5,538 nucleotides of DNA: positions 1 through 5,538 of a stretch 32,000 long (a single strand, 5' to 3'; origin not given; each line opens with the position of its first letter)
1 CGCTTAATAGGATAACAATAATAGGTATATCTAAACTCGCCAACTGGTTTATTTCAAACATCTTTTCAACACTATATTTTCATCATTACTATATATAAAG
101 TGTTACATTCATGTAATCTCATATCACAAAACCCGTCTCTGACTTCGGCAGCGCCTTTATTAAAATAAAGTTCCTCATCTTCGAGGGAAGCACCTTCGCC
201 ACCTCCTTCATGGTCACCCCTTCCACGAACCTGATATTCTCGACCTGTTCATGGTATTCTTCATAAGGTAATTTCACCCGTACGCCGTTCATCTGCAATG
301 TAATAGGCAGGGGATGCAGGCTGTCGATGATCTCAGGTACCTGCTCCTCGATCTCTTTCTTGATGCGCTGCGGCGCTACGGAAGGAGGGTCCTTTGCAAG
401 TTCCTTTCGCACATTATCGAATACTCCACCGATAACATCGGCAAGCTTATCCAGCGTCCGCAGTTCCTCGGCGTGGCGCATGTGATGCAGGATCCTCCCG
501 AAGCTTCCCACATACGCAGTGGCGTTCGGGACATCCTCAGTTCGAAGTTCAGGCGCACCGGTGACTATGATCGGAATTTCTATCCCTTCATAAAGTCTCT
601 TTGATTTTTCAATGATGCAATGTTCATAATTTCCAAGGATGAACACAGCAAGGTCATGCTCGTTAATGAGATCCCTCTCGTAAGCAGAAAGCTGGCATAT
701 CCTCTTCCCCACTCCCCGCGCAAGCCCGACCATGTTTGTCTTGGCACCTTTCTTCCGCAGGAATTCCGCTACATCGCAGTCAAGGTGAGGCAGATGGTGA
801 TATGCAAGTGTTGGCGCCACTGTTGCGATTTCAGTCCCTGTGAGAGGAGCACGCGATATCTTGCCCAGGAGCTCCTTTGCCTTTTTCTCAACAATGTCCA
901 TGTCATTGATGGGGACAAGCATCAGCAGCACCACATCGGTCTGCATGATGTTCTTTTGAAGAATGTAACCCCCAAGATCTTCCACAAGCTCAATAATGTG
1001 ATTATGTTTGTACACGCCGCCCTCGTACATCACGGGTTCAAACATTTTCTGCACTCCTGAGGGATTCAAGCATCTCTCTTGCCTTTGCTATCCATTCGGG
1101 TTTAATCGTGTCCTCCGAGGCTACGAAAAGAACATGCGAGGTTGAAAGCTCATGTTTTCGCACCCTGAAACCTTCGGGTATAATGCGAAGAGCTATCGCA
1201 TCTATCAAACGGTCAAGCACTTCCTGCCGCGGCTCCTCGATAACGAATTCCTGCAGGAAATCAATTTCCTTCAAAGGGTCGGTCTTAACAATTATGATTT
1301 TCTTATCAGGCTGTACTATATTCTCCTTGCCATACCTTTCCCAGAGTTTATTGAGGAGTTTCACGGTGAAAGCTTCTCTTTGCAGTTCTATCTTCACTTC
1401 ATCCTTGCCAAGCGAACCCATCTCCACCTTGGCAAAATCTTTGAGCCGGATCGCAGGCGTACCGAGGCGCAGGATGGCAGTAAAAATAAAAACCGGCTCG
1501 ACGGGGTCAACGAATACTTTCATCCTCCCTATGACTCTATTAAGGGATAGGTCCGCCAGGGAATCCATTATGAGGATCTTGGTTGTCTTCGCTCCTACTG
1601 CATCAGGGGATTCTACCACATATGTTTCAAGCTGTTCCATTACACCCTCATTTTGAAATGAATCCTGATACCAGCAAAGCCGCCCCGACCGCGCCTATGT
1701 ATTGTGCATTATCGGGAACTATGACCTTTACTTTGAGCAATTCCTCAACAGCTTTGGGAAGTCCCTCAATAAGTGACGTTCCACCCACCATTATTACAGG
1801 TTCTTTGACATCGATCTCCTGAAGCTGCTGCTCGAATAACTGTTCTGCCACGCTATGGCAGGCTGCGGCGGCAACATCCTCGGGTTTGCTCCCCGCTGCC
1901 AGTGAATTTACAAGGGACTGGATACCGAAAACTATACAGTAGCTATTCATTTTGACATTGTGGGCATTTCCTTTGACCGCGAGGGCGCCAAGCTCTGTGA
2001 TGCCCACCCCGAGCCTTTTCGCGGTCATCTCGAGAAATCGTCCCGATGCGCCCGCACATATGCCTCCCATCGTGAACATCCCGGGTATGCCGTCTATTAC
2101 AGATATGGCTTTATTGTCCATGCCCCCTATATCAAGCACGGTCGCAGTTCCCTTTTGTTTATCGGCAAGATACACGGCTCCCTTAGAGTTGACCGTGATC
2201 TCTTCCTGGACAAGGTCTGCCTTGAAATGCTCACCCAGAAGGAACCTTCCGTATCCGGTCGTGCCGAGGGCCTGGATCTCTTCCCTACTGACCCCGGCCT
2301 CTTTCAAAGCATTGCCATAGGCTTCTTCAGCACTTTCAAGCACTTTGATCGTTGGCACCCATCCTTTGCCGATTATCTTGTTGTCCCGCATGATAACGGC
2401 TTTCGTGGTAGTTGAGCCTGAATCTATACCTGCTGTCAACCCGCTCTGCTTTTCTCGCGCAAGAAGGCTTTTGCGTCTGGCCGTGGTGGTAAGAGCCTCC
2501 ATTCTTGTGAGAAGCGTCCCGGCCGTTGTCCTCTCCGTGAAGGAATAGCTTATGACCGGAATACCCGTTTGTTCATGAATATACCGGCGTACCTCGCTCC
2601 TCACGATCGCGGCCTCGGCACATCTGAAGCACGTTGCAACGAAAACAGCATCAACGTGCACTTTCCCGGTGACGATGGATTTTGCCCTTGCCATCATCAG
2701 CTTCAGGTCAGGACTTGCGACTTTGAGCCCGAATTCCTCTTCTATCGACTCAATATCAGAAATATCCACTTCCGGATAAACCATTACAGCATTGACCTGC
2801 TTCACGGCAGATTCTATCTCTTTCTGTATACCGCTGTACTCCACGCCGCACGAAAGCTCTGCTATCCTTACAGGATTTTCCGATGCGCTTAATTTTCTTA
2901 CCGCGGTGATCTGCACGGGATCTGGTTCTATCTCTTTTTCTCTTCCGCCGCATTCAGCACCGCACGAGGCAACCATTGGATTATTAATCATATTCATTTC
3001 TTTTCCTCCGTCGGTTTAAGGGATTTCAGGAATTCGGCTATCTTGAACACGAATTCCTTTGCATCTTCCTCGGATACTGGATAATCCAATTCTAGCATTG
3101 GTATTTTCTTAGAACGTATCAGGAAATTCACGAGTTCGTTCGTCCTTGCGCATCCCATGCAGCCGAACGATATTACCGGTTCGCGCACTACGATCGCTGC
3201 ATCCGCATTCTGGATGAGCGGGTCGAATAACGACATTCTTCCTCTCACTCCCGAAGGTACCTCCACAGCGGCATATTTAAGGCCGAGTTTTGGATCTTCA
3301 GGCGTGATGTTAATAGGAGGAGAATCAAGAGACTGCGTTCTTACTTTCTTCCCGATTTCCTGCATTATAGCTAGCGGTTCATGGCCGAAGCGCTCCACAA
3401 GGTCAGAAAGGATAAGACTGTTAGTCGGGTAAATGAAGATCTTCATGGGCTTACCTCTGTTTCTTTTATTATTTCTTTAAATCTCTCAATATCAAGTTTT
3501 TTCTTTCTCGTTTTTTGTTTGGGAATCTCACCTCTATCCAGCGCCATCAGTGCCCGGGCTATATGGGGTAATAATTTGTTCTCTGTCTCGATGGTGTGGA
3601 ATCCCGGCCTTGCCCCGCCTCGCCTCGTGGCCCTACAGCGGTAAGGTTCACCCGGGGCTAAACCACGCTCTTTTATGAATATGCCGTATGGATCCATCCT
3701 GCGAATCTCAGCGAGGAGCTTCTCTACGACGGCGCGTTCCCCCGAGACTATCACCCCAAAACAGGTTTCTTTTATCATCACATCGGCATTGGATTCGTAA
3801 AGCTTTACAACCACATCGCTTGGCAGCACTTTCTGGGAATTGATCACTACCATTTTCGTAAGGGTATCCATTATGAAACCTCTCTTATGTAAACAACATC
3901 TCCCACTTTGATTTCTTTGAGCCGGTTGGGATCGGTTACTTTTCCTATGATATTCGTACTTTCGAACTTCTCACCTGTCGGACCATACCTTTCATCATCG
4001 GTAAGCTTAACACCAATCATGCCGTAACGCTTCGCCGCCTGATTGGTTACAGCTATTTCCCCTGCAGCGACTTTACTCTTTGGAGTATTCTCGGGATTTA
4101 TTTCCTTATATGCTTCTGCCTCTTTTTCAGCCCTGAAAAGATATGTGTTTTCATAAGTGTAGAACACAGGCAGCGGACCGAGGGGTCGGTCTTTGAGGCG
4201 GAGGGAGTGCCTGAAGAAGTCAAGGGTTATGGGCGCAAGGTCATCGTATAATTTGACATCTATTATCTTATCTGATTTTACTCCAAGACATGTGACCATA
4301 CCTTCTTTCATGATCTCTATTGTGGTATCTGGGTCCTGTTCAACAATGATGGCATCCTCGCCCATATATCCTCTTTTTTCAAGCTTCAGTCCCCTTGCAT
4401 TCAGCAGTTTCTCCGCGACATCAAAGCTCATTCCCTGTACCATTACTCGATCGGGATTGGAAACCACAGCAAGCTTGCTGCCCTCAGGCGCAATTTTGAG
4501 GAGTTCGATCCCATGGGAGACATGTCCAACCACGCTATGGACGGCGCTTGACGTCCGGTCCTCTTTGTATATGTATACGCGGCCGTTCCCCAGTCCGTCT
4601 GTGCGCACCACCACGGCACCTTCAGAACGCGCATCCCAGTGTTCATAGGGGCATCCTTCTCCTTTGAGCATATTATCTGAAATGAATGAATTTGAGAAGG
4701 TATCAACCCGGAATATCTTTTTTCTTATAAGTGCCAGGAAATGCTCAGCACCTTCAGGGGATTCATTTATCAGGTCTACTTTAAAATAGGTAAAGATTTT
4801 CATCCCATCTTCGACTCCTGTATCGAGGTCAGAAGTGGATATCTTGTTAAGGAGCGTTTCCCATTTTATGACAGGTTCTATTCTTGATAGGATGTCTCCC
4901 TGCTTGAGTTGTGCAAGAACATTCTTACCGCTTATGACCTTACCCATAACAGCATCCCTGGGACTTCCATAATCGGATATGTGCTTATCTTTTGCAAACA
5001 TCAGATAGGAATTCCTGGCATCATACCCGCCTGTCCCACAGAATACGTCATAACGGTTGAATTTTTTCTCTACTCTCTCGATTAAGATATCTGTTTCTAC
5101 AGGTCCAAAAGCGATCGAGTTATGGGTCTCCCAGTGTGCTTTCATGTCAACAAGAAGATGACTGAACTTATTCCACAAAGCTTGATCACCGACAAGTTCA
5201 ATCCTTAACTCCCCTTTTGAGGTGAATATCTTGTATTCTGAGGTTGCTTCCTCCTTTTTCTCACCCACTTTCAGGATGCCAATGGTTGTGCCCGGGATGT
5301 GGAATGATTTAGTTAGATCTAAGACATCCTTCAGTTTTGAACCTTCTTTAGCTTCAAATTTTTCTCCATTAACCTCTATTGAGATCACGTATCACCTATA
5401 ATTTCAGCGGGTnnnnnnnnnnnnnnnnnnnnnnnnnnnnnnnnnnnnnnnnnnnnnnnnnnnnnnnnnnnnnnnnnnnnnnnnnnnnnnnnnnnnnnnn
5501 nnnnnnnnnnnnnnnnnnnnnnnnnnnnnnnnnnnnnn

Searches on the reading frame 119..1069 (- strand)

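Call 60: search_protein_families(library=pfam, proteins=[window:119-1069:-], max_evalue=0.0001)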
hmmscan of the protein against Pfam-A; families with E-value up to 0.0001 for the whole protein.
window:119-1069:- (316 aa): 1 family
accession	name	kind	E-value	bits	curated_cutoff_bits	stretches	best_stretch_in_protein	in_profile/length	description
PF04609.17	MCR_C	-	1.2e-122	408.7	25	1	10-279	1-271/271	Methyl-coenzyme M reductase operon protein C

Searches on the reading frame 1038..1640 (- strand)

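Call 60: search_protein_families(library=pfam, proteins=[window:1038-1640:-], max_evalue=0.0001)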
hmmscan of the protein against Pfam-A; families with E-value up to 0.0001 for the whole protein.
window:1038-1640:- (200 aa): 1 family
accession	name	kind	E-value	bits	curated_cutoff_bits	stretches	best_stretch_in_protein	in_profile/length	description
PF09886.14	DUF2113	-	3.8e-51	173.5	27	1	8-194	2-182/183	Uncharacterized protein conserved in archaea (DUF2113)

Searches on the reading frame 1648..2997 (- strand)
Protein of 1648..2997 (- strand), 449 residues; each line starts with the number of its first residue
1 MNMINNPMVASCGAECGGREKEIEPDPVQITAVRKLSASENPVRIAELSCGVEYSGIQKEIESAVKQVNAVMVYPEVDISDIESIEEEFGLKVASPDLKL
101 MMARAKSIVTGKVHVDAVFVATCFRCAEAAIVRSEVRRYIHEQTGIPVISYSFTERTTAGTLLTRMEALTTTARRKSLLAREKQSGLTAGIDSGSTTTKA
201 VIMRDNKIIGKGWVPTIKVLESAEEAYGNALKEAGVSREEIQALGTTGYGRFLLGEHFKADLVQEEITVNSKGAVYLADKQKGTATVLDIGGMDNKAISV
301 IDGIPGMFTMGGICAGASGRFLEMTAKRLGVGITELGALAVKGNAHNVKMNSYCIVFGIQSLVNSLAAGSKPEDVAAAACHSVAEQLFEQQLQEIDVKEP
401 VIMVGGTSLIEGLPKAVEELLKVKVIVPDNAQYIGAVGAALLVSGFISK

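Call 60: search_protein_families(library=pfam, proteins=[window:1648-2997:-], max_evalue=0.0001)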
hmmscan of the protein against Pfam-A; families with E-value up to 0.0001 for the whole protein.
window:1648-2997:- (449 aa): 1 family
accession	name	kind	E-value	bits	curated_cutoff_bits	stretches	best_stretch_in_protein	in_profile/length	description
PF01869.26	BcrAD_BadFG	-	4.2e-70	236.8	31.5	1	190-442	2-270/271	BadF/BadG/BcrA/BcrD ATPase family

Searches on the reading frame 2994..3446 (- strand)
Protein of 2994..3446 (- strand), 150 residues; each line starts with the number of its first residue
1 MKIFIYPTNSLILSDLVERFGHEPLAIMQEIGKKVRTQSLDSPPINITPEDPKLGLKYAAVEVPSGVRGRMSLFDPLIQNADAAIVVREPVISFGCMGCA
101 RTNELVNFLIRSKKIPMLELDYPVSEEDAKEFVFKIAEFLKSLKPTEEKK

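Call 60: search_protein_families(library=pfam, proteins=[window:2994-3446:-], max_evalue=0.0001)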
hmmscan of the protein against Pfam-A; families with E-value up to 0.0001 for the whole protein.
window:2994-3446:- (150 aa): 1 family
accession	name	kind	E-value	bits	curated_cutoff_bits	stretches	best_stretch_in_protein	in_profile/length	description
PF09885.14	DUF2112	-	1.3e-68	229.9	25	1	1-143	1-143/143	Uncharacterized protein conserved in archaea (DUF2112)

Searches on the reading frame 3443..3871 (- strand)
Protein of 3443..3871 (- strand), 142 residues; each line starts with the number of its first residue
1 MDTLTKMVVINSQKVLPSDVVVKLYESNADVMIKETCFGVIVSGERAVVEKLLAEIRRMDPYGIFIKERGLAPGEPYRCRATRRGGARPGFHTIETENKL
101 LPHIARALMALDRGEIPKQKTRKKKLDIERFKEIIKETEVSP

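Call 60: search_protein_families(library=pfam, proteins=[window:3443-3871:-], max_evalue=0.0001)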
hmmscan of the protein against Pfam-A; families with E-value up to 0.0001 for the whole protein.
window:3443-3871:- (142 aa): 1 family
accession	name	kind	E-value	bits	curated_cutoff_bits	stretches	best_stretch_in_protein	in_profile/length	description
PF09875.14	DUF2102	-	1.5e-37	127.9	25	1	7-108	1-102/103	Uncharacterized protein conserved in archaea (DUF2102)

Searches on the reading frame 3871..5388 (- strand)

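Call 60: search_protein_families(library=pfam, proteins=[window:3871-5388:-], max_evalue=0.0001)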
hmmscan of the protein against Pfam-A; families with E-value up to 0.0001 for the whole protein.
window:3871-5388:- (505 aa): 1 family
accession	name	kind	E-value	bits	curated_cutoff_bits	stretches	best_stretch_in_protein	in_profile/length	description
PF00160.26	Pro_isomerase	-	1.6e-05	25.6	21.7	0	133-166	113-142/159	Cyclophilin type peptidyl-prolyl cis-trans isomerase/CLD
